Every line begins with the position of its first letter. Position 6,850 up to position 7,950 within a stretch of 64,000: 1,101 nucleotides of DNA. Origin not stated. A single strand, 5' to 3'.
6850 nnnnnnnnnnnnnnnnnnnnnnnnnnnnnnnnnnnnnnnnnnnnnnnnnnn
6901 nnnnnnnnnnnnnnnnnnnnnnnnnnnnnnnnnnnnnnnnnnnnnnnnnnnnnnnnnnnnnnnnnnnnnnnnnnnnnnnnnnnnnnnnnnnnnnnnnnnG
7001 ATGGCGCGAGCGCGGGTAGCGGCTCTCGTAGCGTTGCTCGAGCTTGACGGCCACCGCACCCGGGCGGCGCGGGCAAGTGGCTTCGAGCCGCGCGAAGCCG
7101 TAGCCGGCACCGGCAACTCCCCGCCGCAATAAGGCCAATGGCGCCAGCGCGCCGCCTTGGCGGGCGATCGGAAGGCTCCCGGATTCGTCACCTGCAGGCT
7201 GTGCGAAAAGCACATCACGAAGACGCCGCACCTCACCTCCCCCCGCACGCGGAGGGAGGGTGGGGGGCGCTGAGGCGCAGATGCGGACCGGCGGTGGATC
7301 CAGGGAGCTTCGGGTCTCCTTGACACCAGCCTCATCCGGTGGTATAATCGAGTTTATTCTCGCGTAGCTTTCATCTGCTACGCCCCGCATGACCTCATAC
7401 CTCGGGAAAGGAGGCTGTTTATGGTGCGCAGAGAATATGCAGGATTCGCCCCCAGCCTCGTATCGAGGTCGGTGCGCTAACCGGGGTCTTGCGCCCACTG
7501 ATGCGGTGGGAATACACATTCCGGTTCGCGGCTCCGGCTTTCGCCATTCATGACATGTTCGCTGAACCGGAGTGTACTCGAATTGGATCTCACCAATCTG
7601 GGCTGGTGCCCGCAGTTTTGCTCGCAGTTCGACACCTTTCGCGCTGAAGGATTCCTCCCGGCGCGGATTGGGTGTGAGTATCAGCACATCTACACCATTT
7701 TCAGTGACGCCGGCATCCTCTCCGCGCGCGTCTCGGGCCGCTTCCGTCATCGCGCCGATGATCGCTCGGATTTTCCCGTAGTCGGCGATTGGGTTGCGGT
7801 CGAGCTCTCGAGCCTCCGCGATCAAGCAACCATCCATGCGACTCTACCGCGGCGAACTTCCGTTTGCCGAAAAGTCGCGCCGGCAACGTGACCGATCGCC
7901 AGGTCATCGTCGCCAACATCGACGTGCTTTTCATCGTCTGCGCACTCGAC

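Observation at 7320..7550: Perfect consensus sigma70 promoter, structured leader and 19-codon ORF upstream of rsgA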

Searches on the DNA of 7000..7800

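Call 4: search_rna_families(source=window, start=7000, end=7800, threshold=evalue, max_evalue=10, show_alignments=3)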
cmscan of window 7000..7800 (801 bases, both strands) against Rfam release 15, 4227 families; matches with E-value up to 10: 1.
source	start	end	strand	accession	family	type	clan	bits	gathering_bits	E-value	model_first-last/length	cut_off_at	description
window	7236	7259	-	RF00502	TCV_Pr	Cis-reg;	-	15.9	40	4.3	5-29/34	no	Turnip crinkle virus (TCV) core promoter hairpin (Pr)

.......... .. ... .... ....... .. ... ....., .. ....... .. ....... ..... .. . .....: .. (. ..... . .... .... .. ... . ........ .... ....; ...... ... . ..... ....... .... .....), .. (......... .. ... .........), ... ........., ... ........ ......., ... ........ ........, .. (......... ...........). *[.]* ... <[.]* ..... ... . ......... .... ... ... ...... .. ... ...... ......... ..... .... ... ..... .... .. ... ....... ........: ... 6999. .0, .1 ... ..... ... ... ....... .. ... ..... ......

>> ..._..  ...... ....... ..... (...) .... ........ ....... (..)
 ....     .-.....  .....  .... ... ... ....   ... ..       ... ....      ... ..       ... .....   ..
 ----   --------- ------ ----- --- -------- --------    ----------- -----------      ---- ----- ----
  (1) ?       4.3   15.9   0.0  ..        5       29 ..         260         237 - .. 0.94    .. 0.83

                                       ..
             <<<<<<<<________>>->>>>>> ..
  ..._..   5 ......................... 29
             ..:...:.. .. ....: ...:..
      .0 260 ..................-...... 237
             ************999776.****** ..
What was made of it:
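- On Any Rfam family (riboswitches, leaders, sRNAs): Nothing relevant up to E=10 in 7000-7800 (call 4).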

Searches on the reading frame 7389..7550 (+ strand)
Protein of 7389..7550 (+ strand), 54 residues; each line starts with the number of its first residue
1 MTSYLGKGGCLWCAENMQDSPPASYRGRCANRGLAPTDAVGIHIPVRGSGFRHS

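Call 9: search_protein_families(library=pfam, proteins=[window:7389-7550:+], max_evalue=0.01)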
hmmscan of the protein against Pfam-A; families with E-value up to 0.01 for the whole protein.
window:7389-7550:+ (54 aa): 0 families
